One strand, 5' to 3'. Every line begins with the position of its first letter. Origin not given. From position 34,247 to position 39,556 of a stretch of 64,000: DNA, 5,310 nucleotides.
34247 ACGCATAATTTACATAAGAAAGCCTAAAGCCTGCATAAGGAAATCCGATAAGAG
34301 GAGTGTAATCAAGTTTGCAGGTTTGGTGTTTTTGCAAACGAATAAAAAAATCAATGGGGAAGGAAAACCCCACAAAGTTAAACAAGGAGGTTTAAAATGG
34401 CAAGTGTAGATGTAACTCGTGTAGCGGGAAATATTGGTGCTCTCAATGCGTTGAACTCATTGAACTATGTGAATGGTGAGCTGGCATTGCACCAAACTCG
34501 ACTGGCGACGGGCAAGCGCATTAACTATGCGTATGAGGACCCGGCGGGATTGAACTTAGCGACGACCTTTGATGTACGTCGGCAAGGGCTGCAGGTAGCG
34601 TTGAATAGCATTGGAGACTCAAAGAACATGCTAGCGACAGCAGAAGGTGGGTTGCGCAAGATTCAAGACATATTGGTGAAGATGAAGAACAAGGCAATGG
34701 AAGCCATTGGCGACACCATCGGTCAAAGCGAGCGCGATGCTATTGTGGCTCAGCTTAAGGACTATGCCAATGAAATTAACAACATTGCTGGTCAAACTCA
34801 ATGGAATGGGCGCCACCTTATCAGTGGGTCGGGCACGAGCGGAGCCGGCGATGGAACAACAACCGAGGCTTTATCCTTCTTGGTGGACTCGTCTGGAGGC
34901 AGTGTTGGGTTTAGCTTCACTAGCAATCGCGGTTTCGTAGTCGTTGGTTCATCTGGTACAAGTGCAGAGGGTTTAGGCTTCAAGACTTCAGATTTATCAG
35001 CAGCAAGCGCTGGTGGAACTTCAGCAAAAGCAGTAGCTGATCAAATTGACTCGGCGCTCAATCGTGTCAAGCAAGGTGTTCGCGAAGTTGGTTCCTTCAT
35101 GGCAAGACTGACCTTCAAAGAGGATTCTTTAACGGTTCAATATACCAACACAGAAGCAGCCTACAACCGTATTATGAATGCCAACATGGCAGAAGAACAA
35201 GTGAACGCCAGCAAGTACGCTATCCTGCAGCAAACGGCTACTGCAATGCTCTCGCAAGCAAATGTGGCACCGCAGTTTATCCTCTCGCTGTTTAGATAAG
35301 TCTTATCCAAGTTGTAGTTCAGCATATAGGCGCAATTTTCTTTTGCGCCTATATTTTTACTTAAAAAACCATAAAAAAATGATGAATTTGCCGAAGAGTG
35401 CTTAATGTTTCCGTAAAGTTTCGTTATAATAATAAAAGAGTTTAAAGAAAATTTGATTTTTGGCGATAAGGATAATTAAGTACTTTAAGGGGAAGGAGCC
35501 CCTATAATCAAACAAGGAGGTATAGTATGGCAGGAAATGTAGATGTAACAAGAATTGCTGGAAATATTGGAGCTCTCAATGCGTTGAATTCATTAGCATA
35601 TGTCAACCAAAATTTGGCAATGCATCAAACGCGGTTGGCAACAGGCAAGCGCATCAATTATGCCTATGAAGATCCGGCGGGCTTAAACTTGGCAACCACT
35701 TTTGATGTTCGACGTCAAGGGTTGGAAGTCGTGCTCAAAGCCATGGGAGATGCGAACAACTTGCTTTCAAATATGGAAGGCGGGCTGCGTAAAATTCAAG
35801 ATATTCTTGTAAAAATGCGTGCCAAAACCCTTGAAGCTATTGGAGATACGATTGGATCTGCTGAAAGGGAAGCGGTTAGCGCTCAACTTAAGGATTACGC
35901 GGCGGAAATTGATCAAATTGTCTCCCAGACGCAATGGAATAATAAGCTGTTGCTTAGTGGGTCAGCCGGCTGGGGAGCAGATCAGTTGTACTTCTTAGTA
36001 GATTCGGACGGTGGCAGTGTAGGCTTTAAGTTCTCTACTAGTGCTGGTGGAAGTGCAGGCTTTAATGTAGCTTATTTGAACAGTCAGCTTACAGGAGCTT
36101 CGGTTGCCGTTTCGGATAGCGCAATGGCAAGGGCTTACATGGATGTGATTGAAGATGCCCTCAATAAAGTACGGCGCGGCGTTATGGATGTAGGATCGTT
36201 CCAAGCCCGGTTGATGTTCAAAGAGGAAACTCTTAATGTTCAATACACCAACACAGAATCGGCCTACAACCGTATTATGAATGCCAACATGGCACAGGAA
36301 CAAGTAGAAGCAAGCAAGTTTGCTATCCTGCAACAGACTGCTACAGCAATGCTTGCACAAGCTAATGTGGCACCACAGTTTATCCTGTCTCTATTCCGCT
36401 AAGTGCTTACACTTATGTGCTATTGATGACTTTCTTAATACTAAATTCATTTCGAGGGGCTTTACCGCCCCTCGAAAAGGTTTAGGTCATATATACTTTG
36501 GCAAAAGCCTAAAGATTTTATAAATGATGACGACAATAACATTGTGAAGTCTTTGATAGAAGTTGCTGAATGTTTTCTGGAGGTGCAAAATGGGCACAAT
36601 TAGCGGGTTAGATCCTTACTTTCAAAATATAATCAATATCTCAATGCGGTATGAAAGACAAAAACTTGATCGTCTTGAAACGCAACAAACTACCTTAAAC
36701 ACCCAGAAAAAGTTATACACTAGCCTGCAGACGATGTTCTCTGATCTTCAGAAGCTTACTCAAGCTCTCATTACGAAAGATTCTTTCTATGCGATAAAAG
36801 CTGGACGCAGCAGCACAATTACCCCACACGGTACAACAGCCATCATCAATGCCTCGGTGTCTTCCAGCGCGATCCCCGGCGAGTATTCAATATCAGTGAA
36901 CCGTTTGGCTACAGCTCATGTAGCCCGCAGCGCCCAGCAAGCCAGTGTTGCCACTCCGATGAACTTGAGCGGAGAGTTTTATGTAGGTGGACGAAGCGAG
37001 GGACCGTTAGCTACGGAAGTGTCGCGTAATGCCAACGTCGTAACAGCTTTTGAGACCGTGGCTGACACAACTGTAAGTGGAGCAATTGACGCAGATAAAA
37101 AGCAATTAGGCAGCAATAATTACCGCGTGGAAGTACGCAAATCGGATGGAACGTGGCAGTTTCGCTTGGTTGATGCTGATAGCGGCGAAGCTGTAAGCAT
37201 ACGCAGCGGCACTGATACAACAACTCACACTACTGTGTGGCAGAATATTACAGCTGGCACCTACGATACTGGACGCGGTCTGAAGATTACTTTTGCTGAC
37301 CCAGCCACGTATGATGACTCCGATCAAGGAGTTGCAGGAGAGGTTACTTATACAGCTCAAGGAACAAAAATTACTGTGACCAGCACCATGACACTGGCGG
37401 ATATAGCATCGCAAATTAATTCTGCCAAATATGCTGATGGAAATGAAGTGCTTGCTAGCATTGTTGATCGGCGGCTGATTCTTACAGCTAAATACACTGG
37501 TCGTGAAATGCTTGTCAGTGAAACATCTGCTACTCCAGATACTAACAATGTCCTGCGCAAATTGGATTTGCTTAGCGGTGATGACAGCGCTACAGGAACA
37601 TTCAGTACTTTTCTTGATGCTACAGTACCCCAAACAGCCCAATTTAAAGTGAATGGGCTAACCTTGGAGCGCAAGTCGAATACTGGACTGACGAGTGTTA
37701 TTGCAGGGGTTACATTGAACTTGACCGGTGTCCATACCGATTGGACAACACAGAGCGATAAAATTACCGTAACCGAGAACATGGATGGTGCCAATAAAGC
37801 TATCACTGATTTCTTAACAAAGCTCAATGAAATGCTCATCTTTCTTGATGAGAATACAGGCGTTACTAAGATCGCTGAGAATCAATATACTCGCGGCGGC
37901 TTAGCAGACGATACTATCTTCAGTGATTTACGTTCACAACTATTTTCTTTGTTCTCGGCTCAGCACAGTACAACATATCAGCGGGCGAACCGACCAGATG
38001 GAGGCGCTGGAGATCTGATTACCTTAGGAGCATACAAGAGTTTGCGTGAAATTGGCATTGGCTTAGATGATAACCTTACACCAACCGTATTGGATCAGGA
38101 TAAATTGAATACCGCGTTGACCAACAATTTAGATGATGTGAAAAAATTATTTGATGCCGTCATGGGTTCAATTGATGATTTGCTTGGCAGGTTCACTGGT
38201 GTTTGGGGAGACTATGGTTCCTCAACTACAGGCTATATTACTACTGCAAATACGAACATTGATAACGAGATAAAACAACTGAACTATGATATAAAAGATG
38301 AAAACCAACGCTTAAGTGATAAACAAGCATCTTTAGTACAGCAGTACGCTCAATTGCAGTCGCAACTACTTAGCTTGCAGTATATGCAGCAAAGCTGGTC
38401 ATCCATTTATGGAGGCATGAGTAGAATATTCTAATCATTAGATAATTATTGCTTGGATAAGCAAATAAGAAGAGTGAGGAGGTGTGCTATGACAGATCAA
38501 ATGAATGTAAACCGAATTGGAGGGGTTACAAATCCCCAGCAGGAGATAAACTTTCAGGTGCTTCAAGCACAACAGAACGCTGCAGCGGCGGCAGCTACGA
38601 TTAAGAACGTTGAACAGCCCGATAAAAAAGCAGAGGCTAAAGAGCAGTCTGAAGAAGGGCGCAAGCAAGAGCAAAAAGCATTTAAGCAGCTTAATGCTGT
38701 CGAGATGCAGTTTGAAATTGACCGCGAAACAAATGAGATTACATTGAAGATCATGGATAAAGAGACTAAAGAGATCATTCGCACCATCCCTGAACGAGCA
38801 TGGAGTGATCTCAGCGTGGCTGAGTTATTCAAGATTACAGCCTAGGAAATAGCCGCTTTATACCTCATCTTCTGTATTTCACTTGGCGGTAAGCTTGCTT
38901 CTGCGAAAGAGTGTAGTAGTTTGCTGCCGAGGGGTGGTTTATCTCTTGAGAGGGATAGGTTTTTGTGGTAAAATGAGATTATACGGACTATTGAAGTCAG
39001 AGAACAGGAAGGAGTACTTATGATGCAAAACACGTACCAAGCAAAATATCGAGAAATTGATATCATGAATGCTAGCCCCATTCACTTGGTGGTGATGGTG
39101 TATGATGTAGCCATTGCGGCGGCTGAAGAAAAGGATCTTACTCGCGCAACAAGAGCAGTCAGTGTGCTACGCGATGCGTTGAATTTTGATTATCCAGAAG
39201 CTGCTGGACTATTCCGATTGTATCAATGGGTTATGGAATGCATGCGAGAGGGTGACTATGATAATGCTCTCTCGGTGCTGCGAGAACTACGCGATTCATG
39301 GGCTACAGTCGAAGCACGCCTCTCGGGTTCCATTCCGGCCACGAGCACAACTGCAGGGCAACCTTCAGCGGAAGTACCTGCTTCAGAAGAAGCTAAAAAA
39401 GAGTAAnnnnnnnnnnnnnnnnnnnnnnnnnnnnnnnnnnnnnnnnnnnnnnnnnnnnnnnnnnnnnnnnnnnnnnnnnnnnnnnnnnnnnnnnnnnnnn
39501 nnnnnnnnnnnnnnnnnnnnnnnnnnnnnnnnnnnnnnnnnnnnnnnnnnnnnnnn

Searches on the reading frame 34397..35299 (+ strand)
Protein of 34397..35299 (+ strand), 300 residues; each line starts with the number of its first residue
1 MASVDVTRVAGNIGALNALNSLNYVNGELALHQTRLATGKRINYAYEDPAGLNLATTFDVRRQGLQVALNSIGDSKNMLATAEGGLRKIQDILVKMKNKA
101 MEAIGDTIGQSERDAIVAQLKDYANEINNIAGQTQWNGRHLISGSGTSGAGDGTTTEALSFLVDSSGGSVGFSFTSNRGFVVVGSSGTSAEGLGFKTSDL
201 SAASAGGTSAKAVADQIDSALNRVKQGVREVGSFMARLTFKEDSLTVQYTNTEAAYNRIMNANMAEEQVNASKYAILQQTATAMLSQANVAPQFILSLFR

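Call 7: search_protein_families(library=pfam, proteins=[window:34397-35299:+], max_evalue=0.001)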
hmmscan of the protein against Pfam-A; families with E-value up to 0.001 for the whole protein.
window:34397-35299:+ (300 aa): 2 families
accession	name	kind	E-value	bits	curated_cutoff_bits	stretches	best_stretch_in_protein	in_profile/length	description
PF00669.25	Flagellin_N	-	1.1e-25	90.7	26.6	1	12-147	4-139/139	Bacterial flagellin N-terminal helical region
PF00700.27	Flagellin_C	-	6.3e-17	62.1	23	1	215-299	2-86/86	Bacterial flagellin C-terminal helical region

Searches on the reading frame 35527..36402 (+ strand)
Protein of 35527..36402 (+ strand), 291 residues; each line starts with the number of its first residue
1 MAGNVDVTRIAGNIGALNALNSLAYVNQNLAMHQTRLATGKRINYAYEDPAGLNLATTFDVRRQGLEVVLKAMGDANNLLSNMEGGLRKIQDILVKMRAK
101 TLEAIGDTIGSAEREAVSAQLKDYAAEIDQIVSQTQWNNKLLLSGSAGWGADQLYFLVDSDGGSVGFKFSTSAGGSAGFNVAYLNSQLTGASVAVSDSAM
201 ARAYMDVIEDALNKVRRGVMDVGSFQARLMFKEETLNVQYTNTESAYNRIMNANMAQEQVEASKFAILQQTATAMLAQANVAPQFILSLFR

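Call 7: search_protein_families(library=pfam, proteins=[window:35527-36402:+], max_evalue=0.001)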
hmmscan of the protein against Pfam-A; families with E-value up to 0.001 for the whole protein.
window:35527-36402:+ (291 aa): 2 families
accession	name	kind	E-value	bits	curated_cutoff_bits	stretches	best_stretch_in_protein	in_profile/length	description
PF00669.25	Flagellin_N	-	1.2e-21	77.7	26.6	1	12-146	3-137/139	Bacterial flagellin N-terminal helical region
PF00700.27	Flagellin_C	-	1.3e-15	57.9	23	1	205-290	1-86/86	Bacterial flagellin C-terminal helical region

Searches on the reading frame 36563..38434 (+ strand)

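Call 7: search_protein_families(library=pfam, proteins=[window:36563-38434:+], max_evalue=0.001)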
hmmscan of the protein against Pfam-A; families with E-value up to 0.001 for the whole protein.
window:36563-38434:+ (623 aa): 3 families
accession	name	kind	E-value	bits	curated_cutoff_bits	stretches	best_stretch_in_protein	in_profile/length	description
PF07195.17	FliD_C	-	1.6e-31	110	25.4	1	357-602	2-231/236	Flagellar hook-associated protein 2 C-terminus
PF02465.23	FliD_N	-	5.1e-17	62.7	24.8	1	20-119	5-97/97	Flagellar hook-associated protein 2 N-terminus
PF07196.18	Flagellin_IN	-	1.4e-05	25.6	22.7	1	262-310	5-54/55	Flagellin hook IN motif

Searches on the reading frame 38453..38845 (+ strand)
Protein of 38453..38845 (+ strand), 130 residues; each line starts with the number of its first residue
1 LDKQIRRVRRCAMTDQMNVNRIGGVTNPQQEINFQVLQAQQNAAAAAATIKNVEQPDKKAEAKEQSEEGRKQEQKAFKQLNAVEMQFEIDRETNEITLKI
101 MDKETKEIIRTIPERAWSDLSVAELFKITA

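Call 7: search_protein_families(library=pfam, proteins=[window:38453-38845:+], max_evalue=0.001)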
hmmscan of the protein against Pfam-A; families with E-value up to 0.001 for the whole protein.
window:38453-38845:+ (130 aa): 1 family
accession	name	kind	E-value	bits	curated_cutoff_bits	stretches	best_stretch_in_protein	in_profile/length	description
PF03646.20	FlaG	-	5.7e-11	42.9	23.8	1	41-120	5-87/101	FlaG protein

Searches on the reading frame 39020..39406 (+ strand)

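Call 7: search_protein_families(library=pfam, proteins=[window:39020-39406:+], max_evalue=0.001)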
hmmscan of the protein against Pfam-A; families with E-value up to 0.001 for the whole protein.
window:39020-39406:+ (128 aa): 1 family
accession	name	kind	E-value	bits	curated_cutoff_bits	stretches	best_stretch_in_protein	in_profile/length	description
PF02561.19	FliS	-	4.8e-10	40.2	26.7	1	8-96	2-113/115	Flagellar protein FliS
